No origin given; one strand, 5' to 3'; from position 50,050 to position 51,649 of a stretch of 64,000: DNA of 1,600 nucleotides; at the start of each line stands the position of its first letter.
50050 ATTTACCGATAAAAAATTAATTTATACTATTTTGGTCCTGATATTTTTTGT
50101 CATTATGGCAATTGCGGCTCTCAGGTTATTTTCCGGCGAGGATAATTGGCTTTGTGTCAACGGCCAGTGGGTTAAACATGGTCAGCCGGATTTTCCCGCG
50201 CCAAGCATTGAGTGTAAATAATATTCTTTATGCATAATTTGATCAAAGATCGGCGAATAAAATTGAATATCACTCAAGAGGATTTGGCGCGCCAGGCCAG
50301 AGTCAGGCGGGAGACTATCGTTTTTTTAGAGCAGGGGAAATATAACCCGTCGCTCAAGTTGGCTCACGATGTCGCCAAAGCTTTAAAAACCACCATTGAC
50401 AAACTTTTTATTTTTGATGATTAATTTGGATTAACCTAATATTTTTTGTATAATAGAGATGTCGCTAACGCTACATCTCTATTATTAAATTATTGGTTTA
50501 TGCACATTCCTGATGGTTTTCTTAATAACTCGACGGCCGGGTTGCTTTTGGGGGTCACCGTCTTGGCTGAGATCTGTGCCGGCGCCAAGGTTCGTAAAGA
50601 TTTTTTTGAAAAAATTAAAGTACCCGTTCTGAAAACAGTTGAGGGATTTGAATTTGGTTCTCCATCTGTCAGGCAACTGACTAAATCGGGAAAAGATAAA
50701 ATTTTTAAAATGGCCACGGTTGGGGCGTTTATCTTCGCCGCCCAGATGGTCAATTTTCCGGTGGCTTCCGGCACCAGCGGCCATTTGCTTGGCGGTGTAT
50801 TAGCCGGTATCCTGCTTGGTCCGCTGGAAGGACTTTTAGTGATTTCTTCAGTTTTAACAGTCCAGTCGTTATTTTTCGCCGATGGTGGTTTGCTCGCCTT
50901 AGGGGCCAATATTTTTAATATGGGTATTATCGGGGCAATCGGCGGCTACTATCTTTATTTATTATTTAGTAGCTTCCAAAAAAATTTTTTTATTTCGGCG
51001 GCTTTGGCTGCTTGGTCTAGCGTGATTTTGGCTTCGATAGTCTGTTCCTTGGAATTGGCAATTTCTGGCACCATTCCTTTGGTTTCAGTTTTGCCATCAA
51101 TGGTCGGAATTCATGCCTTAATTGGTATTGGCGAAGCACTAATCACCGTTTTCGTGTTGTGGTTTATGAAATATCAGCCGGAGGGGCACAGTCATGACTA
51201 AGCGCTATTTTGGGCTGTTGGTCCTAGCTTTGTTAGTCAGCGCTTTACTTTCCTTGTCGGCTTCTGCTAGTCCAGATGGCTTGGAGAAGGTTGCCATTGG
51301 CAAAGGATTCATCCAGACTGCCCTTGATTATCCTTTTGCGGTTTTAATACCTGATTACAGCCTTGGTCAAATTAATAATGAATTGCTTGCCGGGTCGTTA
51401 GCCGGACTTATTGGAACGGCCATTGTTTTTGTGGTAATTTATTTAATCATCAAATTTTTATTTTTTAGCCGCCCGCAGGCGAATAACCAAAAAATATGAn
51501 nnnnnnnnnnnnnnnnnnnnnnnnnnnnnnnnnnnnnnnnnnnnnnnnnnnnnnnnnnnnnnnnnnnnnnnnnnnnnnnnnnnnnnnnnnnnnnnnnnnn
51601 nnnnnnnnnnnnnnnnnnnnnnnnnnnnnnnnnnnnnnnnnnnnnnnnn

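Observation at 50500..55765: Unusual operon: CbiM/NikM - PDGLE protein - 829-aa unknown - Memo-like::CapA fusion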

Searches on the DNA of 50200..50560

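Call 59: search_rna_families(source=window, start=50200, end=50560, threshold=evalue, max_evalue=1)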
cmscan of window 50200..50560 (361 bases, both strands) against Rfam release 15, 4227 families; matches with E-value up to 1: 2.
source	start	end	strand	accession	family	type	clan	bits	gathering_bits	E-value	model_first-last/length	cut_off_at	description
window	50391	50448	+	RF02846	Ref84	Gene; antisense;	-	24.2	52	0.58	1-87/87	no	Enterococcus sRNA 84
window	50406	50436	+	RF02288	TtnuCD11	Gene; snRNA; snoRNA; CD-box;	-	13.9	70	0.92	1-74/74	no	Tetrahymena snoRNA TtnuCD11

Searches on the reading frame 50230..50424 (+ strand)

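Call 87: search_protein_families(library=pfam, proteins=[window:50230-50424:+], max_evalue=0.001)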
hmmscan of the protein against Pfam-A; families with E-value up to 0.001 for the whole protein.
window:50230-50424:+ (64 aa): 4 families
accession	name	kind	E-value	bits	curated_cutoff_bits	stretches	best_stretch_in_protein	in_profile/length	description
PF01381.28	HTH_3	-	3e-13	50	23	1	5-59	1-55/55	Helix-turn-helix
PF12844.13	HTH_19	-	1.8e-07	31.4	30.2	1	5-53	4-52/64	Helix-turn-helix domain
PF13560.12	HTH_31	-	3e-05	24.7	27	1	5-56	6-58/64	Helix-turn-helix domain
PF13443.12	HTH_26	-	8.9e-05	23.1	22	1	9-63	6-61/63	Cro/C1-type HTH DNA-binding domain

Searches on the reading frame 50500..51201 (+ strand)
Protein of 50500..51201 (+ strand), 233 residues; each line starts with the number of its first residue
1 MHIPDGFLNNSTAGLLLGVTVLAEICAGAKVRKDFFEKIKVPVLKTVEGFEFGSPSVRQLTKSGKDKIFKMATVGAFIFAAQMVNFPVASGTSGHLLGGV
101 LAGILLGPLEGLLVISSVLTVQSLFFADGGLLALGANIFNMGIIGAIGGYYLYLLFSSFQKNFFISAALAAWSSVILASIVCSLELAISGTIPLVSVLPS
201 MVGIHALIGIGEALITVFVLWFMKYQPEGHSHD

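Call 3: search_protein_families(library=pfam, proteins=[window:50500-51201:+], max_evalue=0.1)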
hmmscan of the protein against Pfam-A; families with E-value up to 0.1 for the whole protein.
window:50500-51201:+ (233 aa): 1 family
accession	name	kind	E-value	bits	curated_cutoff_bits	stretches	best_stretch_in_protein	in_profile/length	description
PF01891.21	CbiM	-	1.9e-52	178.5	23.1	1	56-227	26-203/205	Cobalt uptake substrate-specific transmembrane region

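Call 4: search_protein_families(library=ncbifam, proteins=[window:50500-51201:+], max_evalue=0.1)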
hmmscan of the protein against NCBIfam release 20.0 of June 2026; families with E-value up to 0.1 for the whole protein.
window:50500-51201:+ (233 aa): 11 families
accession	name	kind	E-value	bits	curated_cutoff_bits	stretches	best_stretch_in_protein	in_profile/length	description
NF004902.0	PRK06265.1-1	equivalog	7.1e-49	166.4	219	1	66-224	38-196/213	cobalt transporter CbiM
NF008873.0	PRK11909.1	equivalog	6.2e-36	124.3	225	2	65-226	37-212/230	cobalt transporter CbiM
NF005598.0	PRK07331.1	equivalog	1.1e-30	107.2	401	2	64-224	36-213/323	cobalt transporter CbiM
NF006184.0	PRK08319.1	equivalog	6.4e-24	84.7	180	1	52-224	26-205/224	energy-coupling factor ABC transporter permease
TIGR00123.1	cbiM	equivalog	2.1e-15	57.2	184.15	1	55-217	29-198/214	cobalt ECF transporter S component CbiM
NF004905.0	PRK06265.1-5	equivalog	1.7e-11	44.6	173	1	61-228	29-195/205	cobalt transporter CbiM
NF004909.0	PRK06265.2-5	equivalog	1.9e-11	44.4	172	1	60-224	28-187/196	cobalt transporter CbiM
NF004903.0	PRK06265.1-3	equivalog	9.3e-08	31.8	193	1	60-224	29-191/211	cobalt transporter CbiM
NF004907.0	PRK06265.2-2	subfamily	1.3e-07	31.4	200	1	66-224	54-210/221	cobalt transporter CbiM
NF004908.0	PRK06265.2-3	equivalog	1.5e-06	28.3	205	1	60-224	28-190/211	cobalt transporter CbiM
NF004906.0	PRK06265.2-1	equivalog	8.9e-06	25.7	205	1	56-222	27-200/212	cobalt transporter CbiM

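Call 20: find_homologous_proteins(query=window:50500-51201:+)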
Query window:50500-51201:+ (233 aa): 8000 proteins with E <= 0.001 among 8000 candidates; the best 120 are listed.
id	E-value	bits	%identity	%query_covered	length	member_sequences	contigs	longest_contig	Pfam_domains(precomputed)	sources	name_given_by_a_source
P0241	2.5e-142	490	100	100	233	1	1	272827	PF01891.22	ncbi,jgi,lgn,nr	ncbi:MAG: energy-coupling factor ABC transporter permease [Patescibacteria group bacterium]|jgi:coba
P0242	1.7e-94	334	71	100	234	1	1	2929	PF01891.22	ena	-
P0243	1.3e-84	302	64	98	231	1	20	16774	PF01891.22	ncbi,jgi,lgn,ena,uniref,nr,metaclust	ncbi:MAG: cobalamin biosynthesis protein CbiM [Candidatus Kerfeldbacteria bacterium CG08_land_8_20_1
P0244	1.3e-83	298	64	98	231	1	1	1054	PF01891.22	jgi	-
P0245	1.2e-81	292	63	98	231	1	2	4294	PF01891.22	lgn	-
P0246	7.1e-81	289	60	100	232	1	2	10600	PF01891.22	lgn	-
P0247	1.1e-80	289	64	98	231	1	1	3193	PF01891.22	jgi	-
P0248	3.1e-80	287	60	99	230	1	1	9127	PF01891.22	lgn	-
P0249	6.6e-78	280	59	99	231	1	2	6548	PF01891.22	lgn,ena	-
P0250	9.8e-77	276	60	98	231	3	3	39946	PF01891.22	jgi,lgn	-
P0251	1.9e-75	272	59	97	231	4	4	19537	PF01891.22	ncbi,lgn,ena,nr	ncbi:energy-coupling factor ABC transporter permease [Patescibacteria group bacterium]|nr:energy-cou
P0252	2.3e-75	271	60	98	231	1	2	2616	PF01891.22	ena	-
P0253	1.0e-73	266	60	99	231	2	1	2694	PF01891.22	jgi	-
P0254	1.4e-73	265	61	98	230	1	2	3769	PF01891.22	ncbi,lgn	ncbi:MAG: energy-coupling factor ABC transporter permease [Patescibacteria group bacterium]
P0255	4.8e-73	264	60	98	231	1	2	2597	PF01891.22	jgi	-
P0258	1.2e-71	259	58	99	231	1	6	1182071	PF01891.22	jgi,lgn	jgi:cobalt/nickel transport system permease protein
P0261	7.3e-71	257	59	98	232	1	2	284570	PF01891.22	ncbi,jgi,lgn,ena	ncbi:MAG: energy-coupling factor ABC transporter permease [Patescibacteria group bacterium]|jgi:coba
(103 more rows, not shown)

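Call 21: find_encoding_contigs(protein=P0258, flank=8000, max_places=2)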
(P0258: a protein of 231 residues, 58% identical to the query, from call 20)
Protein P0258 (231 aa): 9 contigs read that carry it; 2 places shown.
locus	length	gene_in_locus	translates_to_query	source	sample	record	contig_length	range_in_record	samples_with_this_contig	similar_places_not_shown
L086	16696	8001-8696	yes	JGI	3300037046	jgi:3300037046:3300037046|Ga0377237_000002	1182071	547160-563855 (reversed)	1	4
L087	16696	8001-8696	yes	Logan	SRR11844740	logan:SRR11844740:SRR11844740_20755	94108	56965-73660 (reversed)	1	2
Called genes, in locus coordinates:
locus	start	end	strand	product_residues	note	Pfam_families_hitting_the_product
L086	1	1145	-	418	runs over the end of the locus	PF01546:Peptidase_M20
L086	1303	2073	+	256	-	PF00459:Inositol_P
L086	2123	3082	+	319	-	PF00892:EamA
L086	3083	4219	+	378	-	PF07907:YibE_F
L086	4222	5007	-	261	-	PF00950:ABC-3, PF01032:FecCD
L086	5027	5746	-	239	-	PF02463:SMC_N (weak), PF13476:AAA_23 (weak), PF00005:ABC_tran, PF13175:AAA_15 (weak), PF13401:AAA_22 (weak), PF00004:AAA (weak), PF13304:AAA_21 (faint)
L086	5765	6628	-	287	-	PF01297:ZnuA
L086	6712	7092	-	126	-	PF01475:FUR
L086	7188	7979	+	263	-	PF02535:Zip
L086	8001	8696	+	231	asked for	PF01891:CbiM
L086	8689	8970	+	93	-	PF13190:PDGLE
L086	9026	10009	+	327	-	PF01966:HD (weak)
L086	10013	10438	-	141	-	PF00293:NUDIX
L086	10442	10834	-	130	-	-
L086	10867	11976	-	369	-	PF02687:FtsX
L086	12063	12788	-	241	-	PF02463:SMC_N (faint), PF00005:ABC_tran, PF13304:AAA_21 (faint)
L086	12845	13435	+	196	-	PF23477:zf_Tbcl_2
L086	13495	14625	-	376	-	PF00702:Hydrolase, PF13419:HAD_2, PF00293:NUDIX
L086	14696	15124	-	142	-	PF00364:Biotin_lipoyl (weak)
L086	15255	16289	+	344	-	PF08331:QueG_DUF1730, PF13183:Fer4_8 (faint), PF13484:Fer4_16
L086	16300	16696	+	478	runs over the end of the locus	PF01979:Amidohydro_1, PF07969:Amidohydro_3 (weak)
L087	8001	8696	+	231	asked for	PF01891:CbiM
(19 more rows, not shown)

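Call 22: find_encoding_contigs(protein=P0261, flank=8000, max_places=2)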
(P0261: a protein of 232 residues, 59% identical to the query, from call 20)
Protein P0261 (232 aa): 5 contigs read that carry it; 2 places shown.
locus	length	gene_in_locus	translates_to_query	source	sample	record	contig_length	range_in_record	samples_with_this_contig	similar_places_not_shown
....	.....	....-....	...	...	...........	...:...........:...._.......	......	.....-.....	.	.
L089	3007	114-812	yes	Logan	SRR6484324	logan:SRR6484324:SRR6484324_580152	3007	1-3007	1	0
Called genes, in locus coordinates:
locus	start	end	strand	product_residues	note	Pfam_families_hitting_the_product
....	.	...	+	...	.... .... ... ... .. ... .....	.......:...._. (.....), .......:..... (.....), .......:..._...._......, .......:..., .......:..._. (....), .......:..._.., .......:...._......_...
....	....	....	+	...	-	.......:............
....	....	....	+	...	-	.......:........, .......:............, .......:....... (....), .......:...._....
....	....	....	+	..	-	-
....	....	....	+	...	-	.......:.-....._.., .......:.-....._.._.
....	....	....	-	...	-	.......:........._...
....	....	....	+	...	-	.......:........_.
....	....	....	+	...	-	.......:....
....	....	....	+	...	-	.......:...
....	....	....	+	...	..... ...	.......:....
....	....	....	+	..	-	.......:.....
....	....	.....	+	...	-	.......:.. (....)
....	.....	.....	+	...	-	-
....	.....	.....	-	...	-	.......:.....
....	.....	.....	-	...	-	-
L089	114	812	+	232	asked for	PF01891:CbiM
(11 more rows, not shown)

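Call 23: find_encoding_contigs(protein=P0243, flank=8000, max_places=3)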
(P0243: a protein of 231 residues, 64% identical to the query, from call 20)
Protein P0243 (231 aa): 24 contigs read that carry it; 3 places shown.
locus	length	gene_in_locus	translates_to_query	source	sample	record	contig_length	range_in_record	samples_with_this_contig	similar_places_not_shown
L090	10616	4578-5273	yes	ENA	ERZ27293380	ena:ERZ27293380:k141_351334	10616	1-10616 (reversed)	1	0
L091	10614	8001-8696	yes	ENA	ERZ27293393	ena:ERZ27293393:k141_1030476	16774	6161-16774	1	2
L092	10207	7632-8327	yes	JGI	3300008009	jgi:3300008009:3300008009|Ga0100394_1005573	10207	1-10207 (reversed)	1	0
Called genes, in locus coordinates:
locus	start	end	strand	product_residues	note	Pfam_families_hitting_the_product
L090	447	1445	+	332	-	PF07907:YibE_F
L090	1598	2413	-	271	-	PF00950:ABC-3, PF01032:FecCD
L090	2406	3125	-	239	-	PF09818:ABC_ATPase (faint), PF13476:AAA_23 (weak), PF13555:AAA_29 (faint), PF00005:ABC_tran, PF02463:SMC_N, PF13401:AAA_22 (weak), PF13304:AAA_21 (weak)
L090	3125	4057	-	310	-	PF01297:ZnuA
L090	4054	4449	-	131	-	PF01475:FUR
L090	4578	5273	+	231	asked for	PF01891:CbiM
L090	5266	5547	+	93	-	PF13190:PDGLE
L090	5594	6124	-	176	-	PF00293:NUDIX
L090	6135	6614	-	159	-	PF01988:VIT1 (weak)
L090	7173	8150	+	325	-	PF00665:rve, PF13683:rve_3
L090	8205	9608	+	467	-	-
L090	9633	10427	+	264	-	PF02900:LigB, PF01875:Memo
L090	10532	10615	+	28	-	?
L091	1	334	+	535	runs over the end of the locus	PF05496:RuvB_N (faint), PF13177:DNA_pol3_delta2, PF00004:AAA, PF07728:AAA_5 (faint), PF13401:AAA_22 (weak), PF22608:DNAX_ATPase_lid, PF12169:DNA_pol3_gamma3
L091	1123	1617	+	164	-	-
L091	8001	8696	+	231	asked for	PF01891:CbiM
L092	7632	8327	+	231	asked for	PF01891:CbiM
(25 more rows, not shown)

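Call 24: find_encoding_contigs(protein=P0242, flank=8000, max_places=3)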
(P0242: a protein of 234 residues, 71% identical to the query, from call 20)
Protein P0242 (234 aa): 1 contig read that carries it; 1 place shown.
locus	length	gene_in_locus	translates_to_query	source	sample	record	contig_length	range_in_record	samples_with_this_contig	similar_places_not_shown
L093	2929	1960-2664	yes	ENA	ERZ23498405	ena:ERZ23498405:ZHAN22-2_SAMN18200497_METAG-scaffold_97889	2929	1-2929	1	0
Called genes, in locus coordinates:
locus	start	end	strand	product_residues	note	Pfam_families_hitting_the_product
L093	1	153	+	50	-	?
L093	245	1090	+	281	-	PF27309:MJ0753_N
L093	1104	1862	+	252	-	-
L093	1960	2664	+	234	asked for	PF01891:CbiM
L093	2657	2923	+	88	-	PF13190:PDGLE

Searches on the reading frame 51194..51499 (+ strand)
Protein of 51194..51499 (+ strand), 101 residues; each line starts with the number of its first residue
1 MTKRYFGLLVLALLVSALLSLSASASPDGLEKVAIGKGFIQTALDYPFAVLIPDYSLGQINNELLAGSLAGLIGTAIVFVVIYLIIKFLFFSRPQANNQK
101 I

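Call 3: search_protein_families(library=pfam, proteins=[window:51194-51499:+], max_evalue=0.1)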
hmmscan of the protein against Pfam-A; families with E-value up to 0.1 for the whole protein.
window:51194-51499:+ (101 aa): 3 families
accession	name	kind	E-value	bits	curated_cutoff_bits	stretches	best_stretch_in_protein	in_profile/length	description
PF13190.11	PDGLE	-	2.7e-14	53.3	27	1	5-89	4-100/102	PDGLE domain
PF17647.6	DUF5518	-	0.017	15.7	27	0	59-87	44-71/116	Family of unknown function (DUF5518)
PF19300.4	BPD_transp_1_N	-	0.039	14.6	23.8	0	72-96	9-33/114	Binding-prot-dependent transport system membrane comp, N-term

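Call 4: search_protein_families(library=ncbifam, proteins=[window:51194-51499:+], max_evalue=0.1)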
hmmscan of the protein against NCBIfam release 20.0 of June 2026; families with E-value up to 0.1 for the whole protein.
window:51194-51499:+ (101 aa): 6 families
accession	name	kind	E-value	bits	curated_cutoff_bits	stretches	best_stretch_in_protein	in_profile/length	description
NF004932.0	PRK06287.1-3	equivalog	1.5e-07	31.8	191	1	8-85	12-88/105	cobalt transport protein CbiN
NF004934.0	PRK06287.1-5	equivalog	0.00011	22.2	115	1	3-85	7-92/99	cobalt transport protein CbiN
NF004930.0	PRK06287.1-1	subfamily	0.00052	19.9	142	0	10-82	12-98/110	cobalt transport protein CbiN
NF041554.1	SA1362_fam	subfamily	0.0028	17.8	42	1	69-100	28-59/70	SA1362 family protein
NF004933.0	PRK06287.1-4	equivalog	0.0036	17.5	238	1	5-50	21-65/122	cobalt transport protein CbiN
NF004931.0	PRK06287.1-2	equivalog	0.032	14.5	142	0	9-34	11-36/107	cobalt transport protein CbiN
